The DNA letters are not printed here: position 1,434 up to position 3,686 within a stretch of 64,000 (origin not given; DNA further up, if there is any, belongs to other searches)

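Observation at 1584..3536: Open but apparently catalytically dead PurL derivative behind mtaB (candidate pseudoenzyme)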

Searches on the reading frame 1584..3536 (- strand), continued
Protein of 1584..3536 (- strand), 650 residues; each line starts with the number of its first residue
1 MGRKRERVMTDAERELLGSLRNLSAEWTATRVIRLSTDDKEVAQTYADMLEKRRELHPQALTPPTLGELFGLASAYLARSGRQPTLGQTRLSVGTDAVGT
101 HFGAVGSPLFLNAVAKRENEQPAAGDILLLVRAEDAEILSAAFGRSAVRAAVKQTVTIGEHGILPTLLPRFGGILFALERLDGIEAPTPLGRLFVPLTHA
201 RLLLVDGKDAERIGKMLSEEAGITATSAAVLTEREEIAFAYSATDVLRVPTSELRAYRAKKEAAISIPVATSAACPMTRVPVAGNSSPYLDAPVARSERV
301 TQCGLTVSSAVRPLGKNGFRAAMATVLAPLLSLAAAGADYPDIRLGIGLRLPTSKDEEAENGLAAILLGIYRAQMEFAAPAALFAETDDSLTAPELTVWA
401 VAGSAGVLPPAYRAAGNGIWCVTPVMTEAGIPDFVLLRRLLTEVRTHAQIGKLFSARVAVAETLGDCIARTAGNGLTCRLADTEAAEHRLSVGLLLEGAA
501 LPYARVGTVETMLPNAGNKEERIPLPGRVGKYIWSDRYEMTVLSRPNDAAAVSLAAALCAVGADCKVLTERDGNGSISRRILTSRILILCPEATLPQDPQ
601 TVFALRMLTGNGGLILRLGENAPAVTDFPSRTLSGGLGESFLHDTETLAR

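Call 27: search_protein_families(library=pfam, proteins=[P0024, P0026, P0033, P0040, P0060, P0090, P0108, P0139, P0147, P0163], max_evalue=1)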
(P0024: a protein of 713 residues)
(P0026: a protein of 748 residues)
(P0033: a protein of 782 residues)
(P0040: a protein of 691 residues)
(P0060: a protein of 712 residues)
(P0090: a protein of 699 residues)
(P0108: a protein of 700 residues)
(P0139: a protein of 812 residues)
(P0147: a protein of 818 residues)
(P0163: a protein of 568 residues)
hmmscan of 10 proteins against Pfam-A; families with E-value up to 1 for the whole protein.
P0024 (713 aa): 0 families

P0026 (748 aa): 0 families

P0033 (782 aa): 1 family
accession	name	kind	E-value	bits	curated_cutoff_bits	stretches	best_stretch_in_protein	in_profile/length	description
PF14258.12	DUF4350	-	0.11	13.1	30.4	1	629-753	4-106/181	Domain of unknown function (DUF4350)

P0040 (691 aa): 1 family
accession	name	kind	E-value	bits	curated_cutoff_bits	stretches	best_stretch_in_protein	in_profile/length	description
PF02769.27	AIRS_C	-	0.037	14.6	23.1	1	198-290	52-152/156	AIR synthase related protein, C-terminal domain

P0060 (712 aa): 1 family
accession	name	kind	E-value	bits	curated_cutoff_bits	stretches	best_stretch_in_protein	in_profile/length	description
PF21881.2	STIV_penton_2nd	-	0.13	13.1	27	0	154-183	8-37/85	A223 penton protein second domain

P0090 (699 aa): 1 family
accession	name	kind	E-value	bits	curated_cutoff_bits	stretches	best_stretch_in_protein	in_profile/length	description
PF16378.10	DUF4988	-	0.3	11.3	30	1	634-682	33-84/183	Domain of unknown function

P0108 (700 aa): 0 families

P0139 (812 aa): 0 families

P0147 (818 aa): 1 family
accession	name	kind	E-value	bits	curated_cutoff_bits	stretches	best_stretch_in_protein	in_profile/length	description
PF09383.16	NIL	-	0.16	12.3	24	1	626-656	4-34/73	NIL domain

P0163 (568 aa): 0 families

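Call 28: search_protein_families(library=ncbifam, proteins=[P0024, P0026, P0033, P0040, P0060, P0090, P0108, P0139, P0147, P0163], max_evalue=1)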
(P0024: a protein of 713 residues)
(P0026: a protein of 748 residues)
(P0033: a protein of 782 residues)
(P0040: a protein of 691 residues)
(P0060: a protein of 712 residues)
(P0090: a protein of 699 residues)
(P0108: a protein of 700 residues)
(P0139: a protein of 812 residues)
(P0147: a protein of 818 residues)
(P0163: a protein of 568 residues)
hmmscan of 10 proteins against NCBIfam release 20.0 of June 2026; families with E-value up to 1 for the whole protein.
P0024 (713 aa): 1 family
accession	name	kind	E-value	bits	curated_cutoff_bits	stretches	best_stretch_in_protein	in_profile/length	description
TIGR01857.1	FGAM-synthase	equivalog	1.2e-17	62.8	1057.05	2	372-565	709-911/1239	phosphoribosylformylglycinamidine synthase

P0026 (748 aa): 2 families
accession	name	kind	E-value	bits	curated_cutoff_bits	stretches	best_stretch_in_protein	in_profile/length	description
TIGR01857.1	FGAM-synthase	equivalog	1.3e-05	23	1057.05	2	10-63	166-217/1239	phosphoribosylformylglycinamidine synthase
NF049848.1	tail_join_FII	equivalog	0.064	13.2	25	1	159-198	28-71/93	head-tail joining protein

P0033 (782 aa): 1 family
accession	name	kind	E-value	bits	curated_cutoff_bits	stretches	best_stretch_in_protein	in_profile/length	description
TIGR01857.1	FGAM-synthase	equivalog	5.8e-11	40.7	1057.05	2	369-534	708-881/1239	phosphoribosylformylglycinamidine synthase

P0040 (691 aa): 1 family
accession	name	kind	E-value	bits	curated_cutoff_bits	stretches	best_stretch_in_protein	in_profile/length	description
TIGR01857.1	FGAM-synthase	equivalog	3.4e-08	31.5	1057.05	2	368-563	709-916/1239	phosphoribosylformylglycinamidine synthase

P0060 (712 aa): 1 family
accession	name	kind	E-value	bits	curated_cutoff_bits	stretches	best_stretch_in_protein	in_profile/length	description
TIGR01857.1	FGAM-synthase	equivalog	6.7e-10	37.2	1057.05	2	11-128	164-286/1239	phosphoribosylformylglycinamidine synthase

P0090 (699 aa): 2 families
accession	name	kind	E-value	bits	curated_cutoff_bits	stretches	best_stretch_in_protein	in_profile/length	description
TIGR01857.1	FGAM-synthase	equivalog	8.5e-14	50.1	1057.05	2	6-130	165-291/1239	phosphoribosylformylglycinamidine synthase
NF010946.0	PRK14366.1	equivalog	0.033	13.6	284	1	615-663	61-106/195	Maf-like protein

P0108 (700 aa): 1 family
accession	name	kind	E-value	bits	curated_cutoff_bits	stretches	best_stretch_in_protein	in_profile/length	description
TIGR01857.1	FGAM-synthase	equivalog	0.015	12.8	1057.05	0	14-121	176-286/1239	phosphoribosylformylglycinamidine synthase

P0139 (812 aa): 1 family
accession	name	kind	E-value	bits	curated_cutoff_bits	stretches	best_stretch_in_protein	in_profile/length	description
TIGR01857.1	FGAM-synthase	equivalog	2.9e-14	51.6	1057.05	1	381-567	707-903/1239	phosphoribosylformylglycinamidine synthase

P0147 (818 aa): 2 families
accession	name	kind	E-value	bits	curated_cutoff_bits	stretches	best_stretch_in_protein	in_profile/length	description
TIGR01857.1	FGAM-synthase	equivalog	1.5e-18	65.8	1057.05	2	391-579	708-903/1239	phosphoribosylformylglycinamidine synthase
NF002290.1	PRK01213.1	equivalog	0.15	10.2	648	1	237-334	262-360/723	phosphoribosylformylglycinamidine synthase subunit PurL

P0163 (568 aa): 1 family
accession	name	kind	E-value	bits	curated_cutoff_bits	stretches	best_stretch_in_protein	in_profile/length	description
TIGR01857.1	FGAM-synthase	equivalog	0.0023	15.5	1057.05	1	367-523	714-877/1239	phosphoribosylformylglycinamidine synthase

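Call 34: search_solved_structures(query=A2, max_evalue=10, show_alignments=4)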
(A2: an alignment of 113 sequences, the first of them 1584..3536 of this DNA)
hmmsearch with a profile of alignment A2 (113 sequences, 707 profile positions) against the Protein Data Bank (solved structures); distinct sequences matched with E-value up to 10: 19.
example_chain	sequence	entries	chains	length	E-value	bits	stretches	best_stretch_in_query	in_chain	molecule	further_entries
3viu_A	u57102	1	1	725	0.00064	20.8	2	204-312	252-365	Phosphoribosylformylglycinamidine synthase 2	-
2hru_A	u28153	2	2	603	0.0088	17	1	206-310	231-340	Phosphoribosylformylglycinamidine synthase II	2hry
2hs0_A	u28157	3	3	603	0.0088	17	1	206-310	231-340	Phosphoribosylformylglycinamidine synthase II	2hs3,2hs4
1vk3_A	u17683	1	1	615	0.0091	17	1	206-310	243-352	Phosphoribosylformylglycinamidine synthase II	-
3d54_A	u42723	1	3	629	0.0093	16.9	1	206-310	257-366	Phosphoribosylformylglycinamidine synthase II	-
4lgy_A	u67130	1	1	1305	0.027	15.4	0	204-325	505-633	Phosphoribosylformylglycinamidine synthase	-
6lyl_A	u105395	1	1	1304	0.04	14.9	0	204-325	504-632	Phosphoribosylformylglycinamidine synthase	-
6jta_A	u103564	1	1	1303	0.04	14.8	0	191-325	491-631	Phosphoribosylformylglycinamidine synthase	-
6jt8_A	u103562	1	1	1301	0.041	14.8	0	204-325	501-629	Phosphoribosylformylglycinamidine synthase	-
7dw7_A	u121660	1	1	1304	0.042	14.8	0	204-325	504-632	Phosphoribosylformylglycinamidine synthase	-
1t3t_A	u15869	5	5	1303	0.044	14.7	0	204-325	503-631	Phosphoribosylformylglycinamidine synthase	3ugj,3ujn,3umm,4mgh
4r7g_A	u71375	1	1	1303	0.044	14.7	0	204-325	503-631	Phosphoribosylformylglycinamidine synthase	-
4l78_A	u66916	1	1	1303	0.044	14.7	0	204-325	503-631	Phosphoribosylformylglycinamidine synthase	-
6lyo_A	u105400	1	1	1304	0.044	14.7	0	204-325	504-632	Phosphoribosylformylglycinamidine synthase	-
6lyk_A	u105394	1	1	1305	0.044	14.7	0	204-325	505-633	Phosphoribosylformylglycinamidine synthase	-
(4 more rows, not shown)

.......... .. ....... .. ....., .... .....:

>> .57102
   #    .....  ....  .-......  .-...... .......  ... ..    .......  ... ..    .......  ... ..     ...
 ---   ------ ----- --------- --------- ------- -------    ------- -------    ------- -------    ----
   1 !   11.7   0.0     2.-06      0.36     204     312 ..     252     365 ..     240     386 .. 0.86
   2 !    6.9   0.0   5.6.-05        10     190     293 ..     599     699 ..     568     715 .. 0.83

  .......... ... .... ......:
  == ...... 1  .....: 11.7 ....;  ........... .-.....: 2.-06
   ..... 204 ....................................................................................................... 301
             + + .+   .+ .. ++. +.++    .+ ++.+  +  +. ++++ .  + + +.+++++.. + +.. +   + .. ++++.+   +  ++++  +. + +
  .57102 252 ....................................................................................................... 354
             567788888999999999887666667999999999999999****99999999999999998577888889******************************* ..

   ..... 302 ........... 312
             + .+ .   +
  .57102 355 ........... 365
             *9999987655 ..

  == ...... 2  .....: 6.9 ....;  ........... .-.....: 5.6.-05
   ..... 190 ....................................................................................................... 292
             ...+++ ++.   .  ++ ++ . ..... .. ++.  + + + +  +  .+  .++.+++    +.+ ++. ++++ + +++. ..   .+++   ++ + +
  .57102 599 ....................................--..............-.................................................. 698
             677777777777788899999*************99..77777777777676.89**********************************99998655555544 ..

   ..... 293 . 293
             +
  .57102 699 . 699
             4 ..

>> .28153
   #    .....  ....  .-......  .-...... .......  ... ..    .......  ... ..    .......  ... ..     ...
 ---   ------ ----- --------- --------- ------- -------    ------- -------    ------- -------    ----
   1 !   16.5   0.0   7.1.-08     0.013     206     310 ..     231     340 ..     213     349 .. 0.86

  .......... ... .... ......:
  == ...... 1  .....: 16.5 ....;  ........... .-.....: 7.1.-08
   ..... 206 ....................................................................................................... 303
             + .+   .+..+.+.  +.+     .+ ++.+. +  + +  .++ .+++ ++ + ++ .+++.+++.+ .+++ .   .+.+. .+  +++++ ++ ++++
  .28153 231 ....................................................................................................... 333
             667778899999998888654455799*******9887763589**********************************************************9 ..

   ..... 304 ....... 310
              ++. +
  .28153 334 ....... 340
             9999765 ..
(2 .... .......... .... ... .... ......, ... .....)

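Call 35: list_cluster_members(proteins=[P0005, P0024, P0025, P0027, P0033, P0040, P0060, P0090, P0139, P0147])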
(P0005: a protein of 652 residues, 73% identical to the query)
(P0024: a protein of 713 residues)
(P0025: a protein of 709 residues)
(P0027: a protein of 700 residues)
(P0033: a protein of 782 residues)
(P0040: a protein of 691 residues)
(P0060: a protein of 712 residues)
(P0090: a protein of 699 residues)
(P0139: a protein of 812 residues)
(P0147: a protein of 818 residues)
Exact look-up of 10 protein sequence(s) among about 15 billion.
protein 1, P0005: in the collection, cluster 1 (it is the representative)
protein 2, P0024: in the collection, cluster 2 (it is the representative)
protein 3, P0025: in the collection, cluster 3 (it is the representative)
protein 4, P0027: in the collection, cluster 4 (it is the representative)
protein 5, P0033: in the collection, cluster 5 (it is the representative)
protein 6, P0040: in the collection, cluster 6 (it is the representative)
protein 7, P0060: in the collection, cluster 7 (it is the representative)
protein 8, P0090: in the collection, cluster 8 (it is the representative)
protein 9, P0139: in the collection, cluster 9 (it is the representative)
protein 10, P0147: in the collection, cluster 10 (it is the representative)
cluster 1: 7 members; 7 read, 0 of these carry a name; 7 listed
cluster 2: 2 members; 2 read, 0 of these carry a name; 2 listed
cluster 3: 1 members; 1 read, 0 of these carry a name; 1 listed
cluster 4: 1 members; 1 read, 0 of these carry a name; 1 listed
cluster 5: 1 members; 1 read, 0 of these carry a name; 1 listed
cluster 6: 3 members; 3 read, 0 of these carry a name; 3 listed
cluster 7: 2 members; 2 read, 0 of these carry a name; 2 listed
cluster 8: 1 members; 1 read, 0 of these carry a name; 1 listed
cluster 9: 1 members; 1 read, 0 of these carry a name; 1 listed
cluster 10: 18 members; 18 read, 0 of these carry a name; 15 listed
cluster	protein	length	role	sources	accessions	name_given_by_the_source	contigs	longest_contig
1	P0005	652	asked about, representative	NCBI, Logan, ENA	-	-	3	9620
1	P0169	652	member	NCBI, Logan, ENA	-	-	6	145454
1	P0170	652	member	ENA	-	-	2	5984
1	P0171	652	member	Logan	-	-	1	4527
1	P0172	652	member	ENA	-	-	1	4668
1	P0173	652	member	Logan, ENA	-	-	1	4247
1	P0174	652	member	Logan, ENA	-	-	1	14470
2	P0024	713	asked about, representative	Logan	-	-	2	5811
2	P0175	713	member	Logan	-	-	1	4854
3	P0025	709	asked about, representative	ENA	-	-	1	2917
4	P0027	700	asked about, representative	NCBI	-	-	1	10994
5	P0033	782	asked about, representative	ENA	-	-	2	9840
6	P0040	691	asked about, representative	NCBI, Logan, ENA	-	-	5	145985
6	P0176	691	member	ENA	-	-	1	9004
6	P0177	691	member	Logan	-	-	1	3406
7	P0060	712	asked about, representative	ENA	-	-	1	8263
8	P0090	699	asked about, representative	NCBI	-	-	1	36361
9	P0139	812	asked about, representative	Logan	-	-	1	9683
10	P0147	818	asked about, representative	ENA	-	-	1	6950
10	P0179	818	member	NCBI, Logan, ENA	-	-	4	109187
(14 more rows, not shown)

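Call 37: find_related_loci(query=A1, collection=genome_contigs, flank=8000)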
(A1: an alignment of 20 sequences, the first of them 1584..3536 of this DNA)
Query A1 (650 aa) in genome_contigs; peptide patterns used: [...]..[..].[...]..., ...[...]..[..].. (x = any residue, [..] = any of these).
78 stretches matched a pattern; 6 encode a relative of the query (tblastn E <= 1e-3); 6 distinct loci.
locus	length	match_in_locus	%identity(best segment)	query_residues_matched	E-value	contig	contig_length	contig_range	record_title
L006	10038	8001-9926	79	1-642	0e+0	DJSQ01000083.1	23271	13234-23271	MAG TPA_asm: Clostridiales bacterium UBA6330 UBA6330_contig_857, whole genome shotgun sequence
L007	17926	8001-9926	76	1-642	0e+0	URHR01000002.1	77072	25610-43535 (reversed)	uncultured Clostridiales bacterium isolate UMGS1014 genome assembly, contig: NODE_253_length_77072_cov_4.734552, whole g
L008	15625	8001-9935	75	1-642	0e+0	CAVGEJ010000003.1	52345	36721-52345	Eubacterium sp. CAG:180 isolate H07667-L1_cleanbin_000017 genome assembly, contig: Spades_H07667-L1_contig_476, whole ge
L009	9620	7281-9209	73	1-643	0e+0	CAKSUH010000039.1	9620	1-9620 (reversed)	MAG: uncultured Eubacteriales bacterium isolate REFINED_METABAT215_TOP10_CONTIGS_1500_ASSEMBLY_K77_MERGED__Hadza_PheChl_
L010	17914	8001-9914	52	1-642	6e-179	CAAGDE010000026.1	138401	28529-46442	MAG TPA_asm: Clostridia bacterium, isolate HGM12690, WGS project CAAGDE010000000 data, contig: SRS476144_126_k119_37925,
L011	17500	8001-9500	45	7-518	6e-127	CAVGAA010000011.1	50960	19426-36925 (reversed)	bacterium isolate H07627-L1_cleanbin_000008 genome assembly, contig: Spades_H07627-L1_contig_327, whole genome shotgun s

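Call 38: find_encoding_contigs(protein=P0040, flank=8000, max_places=2)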
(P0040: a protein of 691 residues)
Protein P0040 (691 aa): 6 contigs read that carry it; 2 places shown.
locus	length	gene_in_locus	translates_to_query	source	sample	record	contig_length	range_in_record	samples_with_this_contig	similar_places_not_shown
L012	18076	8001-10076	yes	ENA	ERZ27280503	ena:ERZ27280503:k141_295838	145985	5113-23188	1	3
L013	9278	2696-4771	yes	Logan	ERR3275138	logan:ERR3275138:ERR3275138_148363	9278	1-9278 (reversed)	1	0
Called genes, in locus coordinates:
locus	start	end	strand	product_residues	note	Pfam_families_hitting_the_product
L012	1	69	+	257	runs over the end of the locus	PF01113:DapB_N, PF05173:DapB_C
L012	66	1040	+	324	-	PF02629:CoA_binding (faint), PF16654:DAPDH_C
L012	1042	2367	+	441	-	PF00278:Orn_DAP_Arg_deC, PF02784:Orn_Arg_deC_N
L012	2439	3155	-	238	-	PF13489:Methyltransf_23 (weak), PF08241:Methyltransf_11, PF13649:Methyltransf_25 (weak)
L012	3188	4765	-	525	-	PF20154:LNT_N, PF00795:CN_hydrolase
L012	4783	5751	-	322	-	PF01479:S4 (weak), PF00849:PseudoU_synth_2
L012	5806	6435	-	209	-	PF14681:UPRTase, PF00156:Pribosyltran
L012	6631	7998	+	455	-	PF00919:UPF0004, PF04055:Radical_SAM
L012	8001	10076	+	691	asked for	-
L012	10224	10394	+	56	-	PF00830:Ribosomal_L28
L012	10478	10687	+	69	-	PF05979:DUF896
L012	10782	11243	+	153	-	PF02367:TsaE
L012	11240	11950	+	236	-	PF00814:TsaD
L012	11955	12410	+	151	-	PF02502:LacAB_rpiB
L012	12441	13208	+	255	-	PF01128:IspD, PF12804:NTP_transf_3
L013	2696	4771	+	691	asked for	-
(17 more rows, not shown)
